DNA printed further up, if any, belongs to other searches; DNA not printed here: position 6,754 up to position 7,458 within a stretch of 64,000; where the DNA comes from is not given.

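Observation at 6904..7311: Standalone LigD-type 3'-phosphoesterase domain encoded directly upstream of the RNR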

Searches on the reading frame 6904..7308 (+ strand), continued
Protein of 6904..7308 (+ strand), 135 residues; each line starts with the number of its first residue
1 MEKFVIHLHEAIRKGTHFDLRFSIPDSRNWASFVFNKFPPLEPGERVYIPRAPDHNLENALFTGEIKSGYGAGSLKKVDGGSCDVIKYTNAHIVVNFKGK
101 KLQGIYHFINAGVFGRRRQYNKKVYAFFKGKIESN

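Call 29: fold_search(model_id=the predicted structure, library=pdb)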
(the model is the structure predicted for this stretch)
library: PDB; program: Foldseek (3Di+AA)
matches with E <= 10: 197; with E <= 0.001: 7
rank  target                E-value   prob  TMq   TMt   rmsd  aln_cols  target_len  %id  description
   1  3p43                  9.2e-10  1.00  0.82  0.89   1.7       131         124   34  Structure and Activities of Archaeal Members of the LigD 3' Phosphoesterase DNA Repair Enzyme Superfamily (released 2011-01-19)
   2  3n9d                  6.2e-09  1.00  0.79  0.73   2.9       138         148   24  Monoclinic Structure of P. aeruginosa LigD phosphoesterase domain (released 2010-08-11)
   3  3n9b_B                6.9e-09  1.00  0.80  0.70   2.9       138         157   25  Crystal Structure of the P. aeruginosa LigD phosphoesterase domain (released 2010-08-11)
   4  3p4h                  1.4e-08  1.00  0.80  0.91   1.7       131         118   28  Structures of archaeal members of the LigD 3'-phosphoesterase DNA repair enzyme superfamily (released 2011-01-19)
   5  5dmp                  2.0e-08  1.00  0.78  0.63   4.0       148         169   28  Structure of the Archaeal NHEJ Phosphoesterase from Methanocella paludicola. (released 2015-10-07)
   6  3n9b_A                3.8e-08  1.00  0.78  0.72   2.9       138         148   23  Crystal Structure of the P. aeruginosa LigD phosphoesterase domain (released 2010-08-11)
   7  2lj6_MODEL_1_A        2.2e-07  1.00  0.69  0.70   4.6       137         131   25  Solution Structure and DNA-binding Properties of the Phosphoesterase Domain of DNA Ligase D (released 2011-11-16)
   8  7emf_R                4.2e-01  0.16  0.29  0.23  16.1       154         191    6  Human Mediator (deletion of MED1-IDR) in a Tail-extended conformation (released 2021-05-05)
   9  7n35_A                4.7e-01  0.12  0.21  0.25  11.9       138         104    6  Structure of Yersinia aleksiciae Cap15 cyclic dinucleotide receptor, crystal form 2 (released 2021-11-17)
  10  2hzm_E                6.1e-01  0.15  0.31  0.23  10.3       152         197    6  Structure of the Mediator head subcomplex Med18/20 (released 2006-09-12)
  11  5dzg_A                6.1e-01  0.12  0.22  0.16  14.3       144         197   10  Crystal Structure of the catalytic nucleophile mutant of VvEG16 in complex with a xyloglucan tetradecasaccharide (released 2016-09-21)
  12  7n34                  6.1e-01  0.09  0.21  0.25  11.6       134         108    7  Structure of Yersinia aleksiciae Cap15 cyclic dinucleotide receptor, crystal form 1 (released 2021-11-17)
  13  2ovd                  6.4e-01  0.06  0.19  0.17  13.8       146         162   10  Crystal Structure of Human Complement Protein C8gamma with Laurate (released 2007-05-22)
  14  6jld_B                7.2e-01  0.08  0.24  0.19  17.4       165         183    8  Crystal structure of a human ependymin related protein (released 2019-07-10)
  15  3pve_B                8.9e-01  0.07  0.16  0.13  13.8       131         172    6  Crystal structure of the G2 domain of Agrin from Mus Musculus (released 2011-01-19)
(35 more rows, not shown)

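Call 32: find_related_loci(query=A1, collection=viral_contigs, flank=10000)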
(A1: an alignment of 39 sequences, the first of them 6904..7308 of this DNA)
Query A1 (135 aa) in viral_contigs; peptide patterns used: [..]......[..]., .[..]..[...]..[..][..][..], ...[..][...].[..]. (x = any residue, [..] = any of these).
145 stretches matched a pattern; 18 encode a relative of the query (tblastn E <= 1e-3); 18 distinct loci.
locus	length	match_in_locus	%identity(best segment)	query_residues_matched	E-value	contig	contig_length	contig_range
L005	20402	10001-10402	67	1-133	3e-62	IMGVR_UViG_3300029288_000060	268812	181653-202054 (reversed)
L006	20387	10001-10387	66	1-128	1e-56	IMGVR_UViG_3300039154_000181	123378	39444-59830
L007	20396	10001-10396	56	1-131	5e-52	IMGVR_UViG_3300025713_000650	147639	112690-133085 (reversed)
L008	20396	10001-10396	56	1-131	5e-52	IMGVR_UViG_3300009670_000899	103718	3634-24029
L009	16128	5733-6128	55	1-131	1e-48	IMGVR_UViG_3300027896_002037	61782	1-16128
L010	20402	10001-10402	54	3-134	6e-44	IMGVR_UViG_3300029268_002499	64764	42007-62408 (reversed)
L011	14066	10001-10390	55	1-132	2e-43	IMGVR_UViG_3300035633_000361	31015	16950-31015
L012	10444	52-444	53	1-132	2e-43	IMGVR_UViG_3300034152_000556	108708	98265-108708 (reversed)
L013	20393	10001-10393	49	3-135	9e-40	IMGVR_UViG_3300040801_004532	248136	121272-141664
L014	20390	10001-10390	50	1-132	2e-39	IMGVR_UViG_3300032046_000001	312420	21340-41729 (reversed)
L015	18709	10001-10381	50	3-131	4e-39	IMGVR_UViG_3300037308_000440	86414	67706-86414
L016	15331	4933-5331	49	1-133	4e-38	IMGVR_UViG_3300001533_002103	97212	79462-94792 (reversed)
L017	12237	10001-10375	51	3-131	2e-36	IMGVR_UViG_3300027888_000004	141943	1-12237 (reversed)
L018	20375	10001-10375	51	3-131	2e-36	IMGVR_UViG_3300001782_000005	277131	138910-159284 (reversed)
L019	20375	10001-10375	50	3-131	2e-34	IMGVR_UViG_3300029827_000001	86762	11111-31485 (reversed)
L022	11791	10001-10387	47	3-133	2e-39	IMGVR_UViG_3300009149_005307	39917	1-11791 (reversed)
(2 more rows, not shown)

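Call 49: search_protein_families(library=ncbifam, proteins=[window:6904-7308:+], max_evalue=0.01)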
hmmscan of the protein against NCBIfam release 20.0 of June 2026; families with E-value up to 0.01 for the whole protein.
window:6904-7308:+ (135 aa): 3 families
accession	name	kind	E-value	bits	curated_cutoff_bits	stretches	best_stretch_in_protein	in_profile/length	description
TIGR02777.1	LigD_PE_dom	equivalog_domain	1.9e-12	47.3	144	1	3-119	29-147/156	DNA ligase D, 3'-phosphoesterase domain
NF007210.0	PRK09632.1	equivalog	1.2e-11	43.6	989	1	2-112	328-435/781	ATP-dependent DNA ligase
NF004628.0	PRK05972.1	subfamily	2.2e-07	29.4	895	1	3-110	35-144/870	ATP-dependent DNA ligase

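Call 56: fold_search(model_id=the predicted structure, library=viral)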
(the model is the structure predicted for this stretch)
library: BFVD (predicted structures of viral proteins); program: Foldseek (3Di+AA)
matches with E <= 10: 262; with E <= 0.001: 0
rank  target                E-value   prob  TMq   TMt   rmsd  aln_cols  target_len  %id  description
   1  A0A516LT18            2.4e-03  1.00  0.48  0.10   6.2       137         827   12  (no name in the UniProt tables at hand)
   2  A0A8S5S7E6            1.5e-01  0.21  0.24  0.15  15.4       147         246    8  Zinc-ribbon domain protein [Myoviridae sp. ctnzH2]
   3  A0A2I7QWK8            1.6e-01  0.10  0.18  0.13  29.3       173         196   10  (no name in the UniProt tables at hand)
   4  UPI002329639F         3.5e-01  0.09  0.18  0.14  15.0       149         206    7  (no name look-up for this kind of identifier)
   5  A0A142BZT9            4.6e-01  0.10  0.20  0.11  13.7       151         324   10  (no name in the UniProt tables at hand)
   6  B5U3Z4                4.8e-01  0.08  0.20  0.08  14.9       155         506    8  Uncharacterized protein [Mycobacterium phage Troll4]
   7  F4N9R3                5.7e-01  0.63  0.25  0.29   2.7        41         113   27  Uncharacterized protein [Pantoea phage LIMEzero]
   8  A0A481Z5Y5            6.0e-01  0.05  0.16  0.14  15.9       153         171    8  CHRD chordin domain protein [Pithovirus LCPAC201]
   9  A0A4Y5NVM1            7.4e-01  0.08  0.19  0.13  14.2       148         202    3  (no name in the UniProt tables at hand)
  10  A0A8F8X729            7.8e-01  0.06  0.19  0.21  13.9       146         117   11  (no name in the UniProt tables at hand)
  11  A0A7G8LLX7            8.2e-01  0.06  0.17  0.05  13.4       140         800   13  Minor tail protein [Mycobacterium phage Ellie]
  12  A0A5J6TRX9            8.6e-01  0.09  0.21  0.09  13.8       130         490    6  Lipase [Gordonia phage Lambo]
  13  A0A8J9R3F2            1.1e+00  0.08  0.22  0.12  14.4       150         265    9  Uncharacterized protein [Japanese star anise ringspot-associated virus]
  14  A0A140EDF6            1.1e+00  0.04  0.18  0.10  16.2       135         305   11  (no name in the UniProt tables at hand)
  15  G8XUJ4                1.1e+00  0.02  0.14  0.08  16.1       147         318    9  Membrane protein A25B [Aotine betaherpesvirus 1]
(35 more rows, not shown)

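Call 60: search_protein_families(library=pfam, proteins=[P0046, P0074, P0047, P0053, P0057, P0065, P0043, P0049, L007:10001-11263:+, L009:5733-6524:+], max_evalue=0.01)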
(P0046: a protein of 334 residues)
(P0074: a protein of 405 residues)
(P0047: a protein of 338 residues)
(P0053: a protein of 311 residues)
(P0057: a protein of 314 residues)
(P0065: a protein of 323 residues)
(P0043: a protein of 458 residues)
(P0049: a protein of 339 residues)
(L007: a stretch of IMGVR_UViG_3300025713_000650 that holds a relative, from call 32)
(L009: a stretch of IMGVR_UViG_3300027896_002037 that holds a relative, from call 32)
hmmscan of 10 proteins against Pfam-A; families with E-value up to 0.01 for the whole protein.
P0046 (334 aa): 1 family
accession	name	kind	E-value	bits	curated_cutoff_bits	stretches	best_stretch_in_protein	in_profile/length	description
PF13298.12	LigD_N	-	2e-20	73.4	31.1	1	11-113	2-106/107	DNA Ligase D 3'-phosphoesterase domain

P0074 (405 aa): 1 family
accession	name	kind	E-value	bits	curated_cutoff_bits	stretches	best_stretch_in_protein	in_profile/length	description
PF13298.12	LigD_N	-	2.8e-08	34.3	31.1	1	9-73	35-105/107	DNA Ligase D 3'-phosphoesterase domain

P0047 (338 aa): 2 families
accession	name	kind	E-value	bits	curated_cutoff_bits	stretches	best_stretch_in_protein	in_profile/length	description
PF13298.12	LigD_N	-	1.1e-17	64.5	31.1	1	11-112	2-106/107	DNA Ligase D 3'-phosphoesterase domain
PF18933.6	PsbP_2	-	0.0048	17.4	27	1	147-246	86-180/184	PsbP-like protein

P0053 (311 aa): 1 family
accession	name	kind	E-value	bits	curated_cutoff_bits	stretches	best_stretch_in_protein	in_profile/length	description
PF13298.12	LigD_N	-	3.1e-11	43.8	31.1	1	12-115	3-104/107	DNA Ligase D 3'-phosphoesterase domain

P0057 (314 aa): 2 families
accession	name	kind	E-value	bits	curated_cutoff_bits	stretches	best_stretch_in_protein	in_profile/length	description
PF13298.12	LigD_N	-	1.6e-16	60.8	31.1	1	10-111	2-106/107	DNA Ligase D 3'-phosphoesterase domain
PF02915.23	Rubrerythrin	-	5.8e-07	30.4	22.8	1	242-312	2-73/137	Rubrerythrin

P0065 (323 aa): 4 families
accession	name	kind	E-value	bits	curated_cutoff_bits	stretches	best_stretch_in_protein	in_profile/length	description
PF13298.12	LigD_N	-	1.3e-14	54.6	31.1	1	9-110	2-106/107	DNA Ligase D 3'-phosphoesterase domain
PF02915.23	Rubrerythrin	-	2.7e-07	31.5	22.8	1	186-250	6-73/137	Rubrerythrin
PF22277.2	EncFtn-like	-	4.1e-05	23.7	27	1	169-240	5-76/85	EncFtn-like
PF09537.16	DUF2383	-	0.00025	21.6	30.8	1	188-241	11-64/111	Domain of unknown function (DUF2383)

P0043 (458 aa): 3 families
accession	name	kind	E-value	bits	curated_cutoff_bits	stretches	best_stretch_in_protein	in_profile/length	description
PF13298.12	LigD_N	-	1.1e-15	58.1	31.1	1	11-113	2-106/107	DNA Ligase D 3'-phosphoesterase domain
PF01435.24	Peptidase_M48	-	6.8e-15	55.8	20.3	1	205-401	10-184/186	Peptidase family M48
PF12821.13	ThrE_2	-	0.0079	16.9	27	0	268-318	32-82/129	Threonine/Serine exporter, ThrE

P0049 (339 aa): 1 family
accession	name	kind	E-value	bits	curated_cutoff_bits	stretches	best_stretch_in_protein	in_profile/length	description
PF13298.12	LigD_N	-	7.3e-17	61.9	31.1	1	204-305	2-106/107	DNA Ligase D 3'-phosphoesterase domain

L007:10001-11263:+ (421 aa): 2 families
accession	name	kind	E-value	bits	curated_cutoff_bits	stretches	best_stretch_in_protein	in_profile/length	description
PF13298.12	LigD_N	-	4.3e-15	56.2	31.1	1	8-110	2-106/107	DNA Ligase D 3'-phosphoesterase domain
PF01435.24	Peptidase_M48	-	2.3e-13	50.9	20.3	1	203-384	28-184/186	Peptidase family M48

L009:5733-6524:+ (264 aa): 1 family
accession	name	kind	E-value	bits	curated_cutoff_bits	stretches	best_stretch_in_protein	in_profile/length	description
PF13298.12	LigD_N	-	4.3e-14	53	31.1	1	8-110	2-106/107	DNA Ligase D 3'-phosphoesterase domain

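Call 69: find_related_loci(query=A1, collection=genome_contigs, flank=8000)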
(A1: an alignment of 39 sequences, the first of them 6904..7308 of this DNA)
Query A1 (135 aa) in genome_contigs; peptide patterns used: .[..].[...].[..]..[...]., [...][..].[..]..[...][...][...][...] (x = any residue, [..] = any of these).
64 stretches matched a pattern; 4 encode a relative of the query (tblastn E <= 1e-3); 4 distinct loci.
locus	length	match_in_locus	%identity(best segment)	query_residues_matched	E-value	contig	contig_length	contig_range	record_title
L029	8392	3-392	50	3-133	5e-39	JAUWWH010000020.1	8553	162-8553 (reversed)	MAG: Candidatus Bathyarchaeota archaeon isolate CSMAG_2653 CSMAG_2653_k127_230096_length_8553_cov_17.8568, whole genome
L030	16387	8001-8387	43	1-135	4e-33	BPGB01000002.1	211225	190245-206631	MAG: Candidatus Woesearchaeota archaeon KatS3mg002 DNA, contig_9852, whole genome shotgun sequence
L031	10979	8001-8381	36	4-120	6e-15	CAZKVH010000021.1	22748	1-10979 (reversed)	MAG TPA_asm: uncultured Actinomycetota bacterium isolate binchicken_co116_12 genome assembly, contig: NODE_2102_length_2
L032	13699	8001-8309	37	4-109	5e-13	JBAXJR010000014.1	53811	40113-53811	MAG: Methanomicrobiales archaeon isolate ELA380 MAG380_14, whole genome shotgun sequence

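Call 81: list_cluster_members(proteins=[P0001, P0004, P0037, P0038])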
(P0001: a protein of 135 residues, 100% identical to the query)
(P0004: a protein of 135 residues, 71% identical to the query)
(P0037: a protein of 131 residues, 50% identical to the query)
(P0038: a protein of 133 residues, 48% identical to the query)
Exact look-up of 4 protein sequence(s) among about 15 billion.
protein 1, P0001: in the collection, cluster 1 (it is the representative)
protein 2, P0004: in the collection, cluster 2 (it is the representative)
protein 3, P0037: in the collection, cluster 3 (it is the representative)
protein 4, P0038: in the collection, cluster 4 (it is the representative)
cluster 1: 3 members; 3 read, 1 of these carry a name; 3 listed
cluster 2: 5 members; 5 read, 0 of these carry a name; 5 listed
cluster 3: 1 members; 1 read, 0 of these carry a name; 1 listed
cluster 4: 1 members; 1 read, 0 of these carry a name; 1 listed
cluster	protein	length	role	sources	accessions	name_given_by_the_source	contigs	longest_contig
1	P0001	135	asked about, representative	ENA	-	-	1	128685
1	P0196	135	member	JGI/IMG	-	hypothetical protein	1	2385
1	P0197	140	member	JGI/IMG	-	-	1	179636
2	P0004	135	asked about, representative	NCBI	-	-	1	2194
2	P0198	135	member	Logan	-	-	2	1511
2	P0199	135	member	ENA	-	-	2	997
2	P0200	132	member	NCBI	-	-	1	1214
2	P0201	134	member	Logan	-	-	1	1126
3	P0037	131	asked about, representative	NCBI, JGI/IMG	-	-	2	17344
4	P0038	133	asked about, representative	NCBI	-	-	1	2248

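Call 84: search_protein_families(library=padloc, proteins=[window:6904-7308:+], max_evalue=0.01)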
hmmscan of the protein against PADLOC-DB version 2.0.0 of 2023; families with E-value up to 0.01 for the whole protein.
window:6904-7308:+ (135 aa): 0 families
